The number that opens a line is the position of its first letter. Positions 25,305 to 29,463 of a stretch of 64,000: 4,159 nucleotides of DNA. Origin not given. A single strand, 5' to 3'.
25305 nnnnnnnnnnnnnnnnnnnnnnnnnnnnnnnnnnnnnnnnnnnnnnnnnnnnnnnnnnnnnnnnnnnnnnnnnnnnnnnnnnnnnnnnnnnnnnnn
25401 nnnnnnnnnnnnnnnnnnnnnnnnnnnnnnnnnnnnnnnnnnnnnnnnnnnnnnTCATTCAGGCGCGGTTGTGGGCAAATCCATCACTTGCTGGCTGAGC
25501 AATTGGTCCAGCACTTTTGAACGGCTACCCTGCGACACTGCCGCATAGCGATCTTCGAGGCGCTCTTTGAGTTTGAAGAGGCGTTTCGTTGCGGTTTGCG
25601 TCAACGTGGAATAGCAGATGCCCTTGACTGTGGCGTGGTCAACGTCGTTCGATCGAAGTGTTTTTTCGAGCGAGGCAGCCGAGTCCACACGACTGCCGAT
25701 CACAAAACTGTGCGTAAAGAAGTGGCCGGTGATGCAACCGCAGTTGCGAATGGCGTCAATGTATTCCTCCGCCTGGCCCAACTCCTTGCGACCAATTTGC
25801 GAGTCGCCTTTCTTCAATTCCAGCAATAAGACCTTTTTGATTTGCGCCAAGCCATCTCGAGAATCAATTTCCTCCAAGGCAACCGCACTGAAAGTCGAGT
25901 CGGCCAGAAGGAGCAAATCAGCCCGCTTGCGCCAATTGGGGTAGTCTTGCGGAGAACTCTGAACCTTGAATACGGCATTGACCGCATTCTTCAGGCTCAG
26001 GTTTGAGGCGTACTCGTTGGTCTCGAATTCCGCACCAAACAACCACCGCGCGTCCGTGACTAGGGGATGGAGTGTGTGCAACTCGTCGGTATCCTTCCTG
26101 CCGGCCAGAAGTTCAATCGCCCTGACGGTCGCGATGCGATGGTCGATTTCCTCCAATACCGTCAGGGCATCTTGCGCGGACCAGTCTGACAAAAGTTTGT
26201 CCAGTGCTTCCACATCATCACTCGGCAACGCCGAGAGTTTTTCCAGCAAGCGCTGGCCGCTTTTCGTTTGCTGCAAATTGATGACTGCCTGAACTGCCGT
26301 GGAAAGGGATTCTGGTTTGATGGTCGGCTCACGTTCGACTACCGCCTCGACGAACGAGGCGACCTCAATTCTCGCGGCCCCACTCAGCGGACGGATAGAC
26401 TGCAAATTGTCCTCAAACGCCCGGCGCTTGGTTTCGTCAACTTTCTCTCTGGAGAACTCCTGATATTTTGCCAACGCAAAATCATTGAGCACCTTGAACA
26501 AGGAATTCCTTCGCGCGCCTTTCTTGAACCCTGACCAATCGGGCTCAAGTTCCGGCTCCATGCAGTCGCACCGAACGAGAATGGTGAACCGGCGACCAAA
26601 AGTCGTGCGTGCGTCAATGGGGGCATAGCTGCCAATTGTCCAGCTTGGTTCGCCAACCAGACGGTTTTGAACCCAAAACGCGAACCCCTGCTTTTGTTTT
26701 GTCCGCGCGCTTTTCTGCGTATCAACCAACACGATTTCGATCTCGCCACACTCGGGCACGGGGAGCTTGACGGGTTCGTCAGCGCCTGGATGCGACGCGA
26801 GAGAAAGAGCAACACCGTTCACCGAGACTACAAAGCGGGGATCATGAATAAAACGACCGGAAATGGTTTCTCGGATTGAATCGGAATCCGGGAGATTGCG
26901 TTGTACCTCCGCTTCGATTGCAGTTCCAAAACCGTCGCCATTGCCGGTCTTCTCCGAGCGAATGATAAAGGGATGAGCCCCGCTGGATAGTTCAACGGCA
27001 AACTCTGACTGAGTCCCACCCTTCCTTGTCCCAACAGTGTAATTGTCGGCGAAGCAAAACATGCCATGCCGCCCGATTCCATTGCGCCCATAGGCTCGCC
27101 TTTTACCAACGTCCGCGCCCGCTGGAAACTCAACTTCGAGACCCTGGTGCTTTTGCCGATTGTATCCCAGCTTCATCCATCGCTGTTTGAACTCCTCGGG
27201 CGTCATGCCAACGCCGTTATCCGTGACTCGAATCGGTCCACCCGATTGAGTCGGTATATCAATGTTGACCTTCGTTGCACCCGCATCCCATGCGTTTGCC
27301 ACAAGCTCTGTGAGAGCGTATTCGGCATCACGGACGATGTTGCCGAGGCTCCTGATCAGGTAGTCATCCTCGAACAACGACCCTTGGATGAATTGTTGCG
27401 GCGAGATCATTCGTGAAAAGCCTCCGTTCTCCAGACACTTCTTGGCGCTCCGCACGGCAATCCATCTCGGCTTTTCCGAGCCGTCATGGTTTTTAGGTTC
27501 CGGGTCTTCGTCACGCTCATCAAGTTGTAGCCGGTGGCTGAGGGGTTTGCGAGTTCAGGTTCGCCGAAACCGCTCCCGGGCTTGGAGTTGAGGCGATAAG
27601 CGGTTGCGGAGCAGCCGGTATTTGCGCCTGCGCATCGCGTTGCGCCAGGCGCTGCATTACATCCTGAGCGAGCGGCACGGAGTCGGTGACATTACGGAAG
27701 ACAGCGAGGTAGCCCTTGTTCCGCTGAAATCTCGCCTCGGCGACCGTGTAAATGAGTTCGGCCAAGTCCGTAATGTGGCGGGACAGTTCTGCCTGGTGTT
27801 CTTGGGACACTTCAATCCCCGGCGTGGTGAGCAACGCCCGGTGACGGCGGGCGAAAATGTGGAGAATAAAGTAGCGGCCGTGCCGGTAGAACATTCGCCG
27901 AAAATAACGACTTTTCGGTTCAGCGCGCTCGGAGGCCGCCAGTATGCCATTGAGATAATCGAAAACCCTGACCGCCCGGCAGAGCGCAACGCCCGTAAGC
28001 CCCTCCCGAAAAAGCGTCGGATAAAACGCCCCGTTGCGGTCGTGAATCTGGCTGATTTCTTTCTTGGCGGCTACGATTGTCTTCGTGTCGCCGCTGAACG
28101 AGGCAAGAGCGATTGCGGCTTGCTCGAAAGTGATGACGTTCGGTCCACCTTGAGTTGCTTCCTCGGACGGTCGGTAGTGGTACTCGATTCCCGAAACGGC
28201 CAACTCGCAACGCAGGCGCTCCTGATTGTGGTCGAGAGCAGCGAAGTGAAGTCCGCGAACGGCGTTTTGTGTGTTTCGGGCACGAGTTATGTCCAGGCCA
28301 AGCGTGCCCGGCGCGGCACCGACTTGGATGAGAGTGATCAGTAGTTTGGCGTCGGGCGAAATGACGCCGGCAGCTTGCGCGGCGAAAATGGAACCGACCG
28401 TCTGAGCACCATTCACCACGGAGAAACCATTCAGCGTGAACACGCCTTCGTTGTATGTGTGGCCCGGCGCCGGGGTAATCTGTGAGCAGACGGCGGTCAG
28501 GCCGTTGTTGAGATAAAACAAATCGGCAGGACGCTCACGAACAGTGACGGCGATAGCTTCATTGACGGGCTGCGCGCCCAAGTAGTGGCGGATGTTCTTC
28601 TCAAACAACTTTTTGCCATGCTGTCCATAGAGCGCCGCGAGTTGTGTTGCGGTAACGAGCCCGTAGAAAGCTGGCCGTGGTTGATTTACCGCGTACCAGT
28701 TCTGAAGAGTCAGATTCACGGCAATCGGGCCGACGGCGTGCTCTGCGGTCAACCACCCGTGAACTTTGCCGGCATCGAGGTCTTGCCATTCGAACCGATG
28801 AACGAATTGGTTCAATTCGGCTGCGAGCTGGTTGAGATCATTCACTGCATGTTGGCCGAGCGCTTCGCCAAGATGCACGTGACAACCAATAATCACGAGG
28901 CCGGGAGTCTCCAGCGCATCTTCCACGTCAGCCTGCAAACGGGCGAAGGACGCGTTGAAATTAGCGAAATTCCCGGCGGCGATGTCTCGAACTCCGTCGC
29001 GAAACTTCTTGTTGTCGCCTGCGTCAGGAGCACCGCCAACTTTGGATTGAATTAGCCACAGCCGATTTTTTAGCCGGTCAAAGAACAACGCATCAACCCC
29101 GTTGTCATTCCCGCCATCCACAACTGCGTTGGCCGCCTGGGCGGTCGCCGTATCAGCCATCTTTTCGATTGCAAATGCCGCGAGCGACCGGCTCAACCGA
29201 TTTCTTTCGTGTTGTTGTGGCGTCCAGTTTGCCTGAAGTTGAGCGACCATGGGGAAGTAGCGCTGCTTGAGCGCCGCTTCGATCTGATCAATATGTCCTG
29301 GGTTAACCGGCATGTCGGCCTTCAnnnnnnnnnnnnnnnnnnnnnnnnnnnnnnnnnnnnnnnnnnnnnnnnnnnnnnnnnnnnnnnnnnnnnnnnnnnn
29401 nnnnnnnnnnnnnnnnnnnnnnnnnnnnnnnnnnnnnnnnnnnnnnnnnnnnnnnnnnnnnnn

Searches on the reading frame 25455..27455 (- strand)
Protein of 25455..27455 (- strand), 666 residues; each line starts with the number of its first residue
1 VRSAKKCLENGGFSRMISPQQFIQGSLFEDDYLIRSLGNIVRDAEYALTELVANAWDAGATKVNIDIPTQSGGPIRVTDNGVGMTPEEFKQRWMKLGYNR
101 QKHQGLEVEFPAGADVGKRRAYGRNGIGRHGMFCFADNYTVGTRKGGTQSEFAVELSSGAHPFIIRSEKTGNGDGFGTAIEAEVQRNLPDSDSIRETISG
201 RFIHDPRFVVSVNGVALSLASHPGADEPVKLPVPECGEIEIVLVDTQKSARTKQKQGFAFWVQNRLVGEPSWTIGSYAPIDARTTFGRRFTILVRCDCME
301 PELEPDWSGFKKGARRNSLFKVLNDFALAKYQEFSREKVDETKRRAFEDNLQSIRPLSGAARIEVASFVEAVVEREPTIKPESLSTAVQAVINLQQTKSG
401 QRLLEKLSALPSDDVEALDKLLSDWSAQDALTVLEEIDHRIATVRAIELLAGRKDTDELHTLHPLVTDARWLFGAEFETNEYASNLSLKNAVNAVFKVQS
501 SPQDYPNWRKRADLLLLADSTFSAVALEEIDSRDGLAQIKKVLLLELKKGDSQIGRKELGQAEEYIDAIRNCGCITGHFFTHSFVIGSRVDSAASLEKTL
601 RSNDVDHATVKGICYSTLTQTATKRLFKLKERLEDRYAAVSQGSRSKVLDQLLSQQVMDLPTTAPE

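Call 3: search_protein_families(library=pfam, proteins=[window:25455-27455:-], max_evalue=0.01)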
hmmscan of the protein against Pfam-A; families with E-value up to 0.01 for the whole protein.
window:25455-27455:- (666 aa): 2 families
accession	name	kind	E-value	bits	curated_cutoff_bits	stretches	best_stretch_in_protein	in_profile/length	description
PF13589.12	HATPase_c_3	-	3.1e-19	69.8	25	1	45-154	4-103/137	Histidine kinase-, DNA gyrase B-, and HSP90-like ATPase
PF02518.31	HATPase_c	-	7.5e-05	23.6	26.4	1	45-95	7-63/111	Histidine kinase-, DNA gyrase B-, and HSP90-like ATPase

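Call 4: search_protein_families(library=padloc, proteins=[window:25455-27455:-], max_evalue=0.01)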
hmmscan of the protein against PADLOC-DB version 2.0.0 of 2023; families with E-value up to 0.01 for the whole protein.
window:25455-27455:- (666 aa): 2 families
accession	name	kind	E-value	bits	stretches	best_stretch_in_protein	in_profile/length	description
PDLC03419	REase_II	-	2.3e-15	54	1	35-150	15-126/695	Type II restriction enzyme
PDLC03485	REase_II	-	4e-09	33.4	1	49-153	31-124/611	Type II restriction enzyme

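Call 14: search_protein_families(library=ncbifam, proteins=[window:25455-27455:-], max_evalue=0.001)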
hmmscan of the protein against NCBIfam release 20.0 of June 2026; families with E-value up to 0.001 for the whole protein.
window:25455-27455:- (666 aa): 10 families
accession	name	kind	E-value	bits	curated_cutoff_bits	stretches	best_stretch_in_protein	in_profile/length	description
NF050001.1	restrict_BbrUII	equivalog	5.4e-28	97.9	550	1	47-218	24-204/659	BbrUII/HgiDII family restriction enzyme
TIGR00585.2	mutl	equivalog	7.5e-10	38.3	180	1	38-91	15-68/555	DNA mismatch repair endonuclease MutL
NF000953.0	PRK00095.2-4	equivalog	7.3e-07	28.5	693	1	38-89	17-68/611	DNA mismatch repair endonuclease MutL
NF000948.0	PRK00095.1-1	equivalog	1.1e-06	27.9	701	1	47-89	26-68/625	DNA mismatch repair endonuclease MutL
NF000951.0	PRK00095.2-1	equivalog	2.3e-06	26.6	391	1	41-91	22-71/559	DNA mismatch repair endonuclease MutL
NF000949.0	PRK00095.1-2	equivalog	1.2e-05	24.6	750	1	38-90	21-73/634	DNA mismatch repair endonuclease MutL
NF000954.0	PRK00095.2-5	equivalog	1.6e-05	23.5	937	1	37-89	20-72/588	DNA mismatch repair endonuclease MutL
NF000950.0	PRK00095.1-3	equivalog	5.5e-05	21.8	756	1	40-91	20-71/641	DNA mismatch repair endonuclease MutL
NF000952.0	PRK00095.2-2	subfamily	0.00035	19.1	840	1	47-89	26-68/623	DNA mismatch repair endonuclease MutL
NF003555.1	PRK05218.1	equivalog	0.00078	18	371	0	60-182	58-172/614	molecular chaperone HtpG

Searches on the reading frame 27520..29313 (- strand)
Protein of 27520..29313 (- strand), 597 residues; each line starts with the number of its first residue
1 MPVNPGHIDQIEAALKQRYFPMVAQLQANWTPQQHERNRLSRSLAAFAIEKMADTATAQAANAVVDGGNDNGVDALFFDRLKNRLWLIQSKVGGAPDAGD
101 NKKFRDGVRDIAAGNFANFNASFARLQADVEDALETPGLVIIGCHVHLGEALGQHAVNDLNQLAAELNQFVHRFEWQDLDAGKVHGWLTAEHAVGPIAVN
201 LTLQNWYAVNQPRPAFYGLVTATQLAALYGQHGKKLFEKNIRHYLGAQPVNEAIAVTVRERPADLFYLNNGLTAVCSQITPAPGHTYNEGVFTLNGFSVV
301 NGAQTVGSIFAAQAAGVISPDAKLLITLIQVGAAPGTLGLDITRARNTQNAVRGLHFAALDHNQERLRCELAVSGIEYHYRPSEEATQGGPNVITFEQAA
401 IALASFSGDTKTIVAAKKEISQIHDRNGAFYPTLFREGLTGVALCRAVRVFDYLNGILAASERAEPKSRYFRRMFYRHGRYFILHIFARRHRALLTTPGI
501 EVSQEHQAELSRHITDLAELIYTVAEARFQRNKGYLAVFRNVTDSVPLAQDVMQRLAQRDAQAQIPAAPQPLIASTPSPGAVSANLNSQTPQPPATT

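Call 3: search_protein_families(library=pfam, proteins=[window:27520-29313:-], max_evalue=0.01)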
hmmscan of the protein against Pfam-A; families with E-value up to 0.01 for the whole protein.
window:27520-29313:- (597 aa): 1 family
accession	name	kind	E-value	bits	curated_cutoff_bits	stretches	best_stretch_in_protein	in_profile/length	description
PF10592.14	AIPR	-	5.3e-31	108.9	25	1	237-461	1-248/308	AIPR protein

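Call 4: search_protein_families(library=padloc, proteins=[window:27520-29313:-], max_evalue=0.01)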
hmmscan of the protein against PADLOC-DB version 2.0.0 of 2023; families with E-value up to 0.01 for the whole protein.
window:27520-29313:- (597 aa): 2 families
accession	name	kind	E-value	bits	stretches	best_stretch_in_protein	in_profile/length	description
PDLC02357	AbiU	-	8.7e-26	89.2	1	82-464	83-457/537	AbiU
PDLC02207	MzaE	-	2.2e-10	37.7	1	220-352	228-367/598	-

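Call 14: search_protein_families(library=ncbifam, proteins=[window:27520-29313:-], max_evalue=0.001)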
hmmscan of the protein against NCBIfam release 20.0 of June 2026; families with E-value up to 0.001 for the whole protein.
window:27520-29313:- (597 aa): 1 family
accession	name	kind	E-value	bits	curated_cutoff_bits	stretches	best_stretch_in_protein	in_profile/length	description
NF041935.1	MzaE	equivalog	3.8e-13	48.8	1050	1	223-357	230-371/593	MZA anti-phage system associated AIPR family protein MzaE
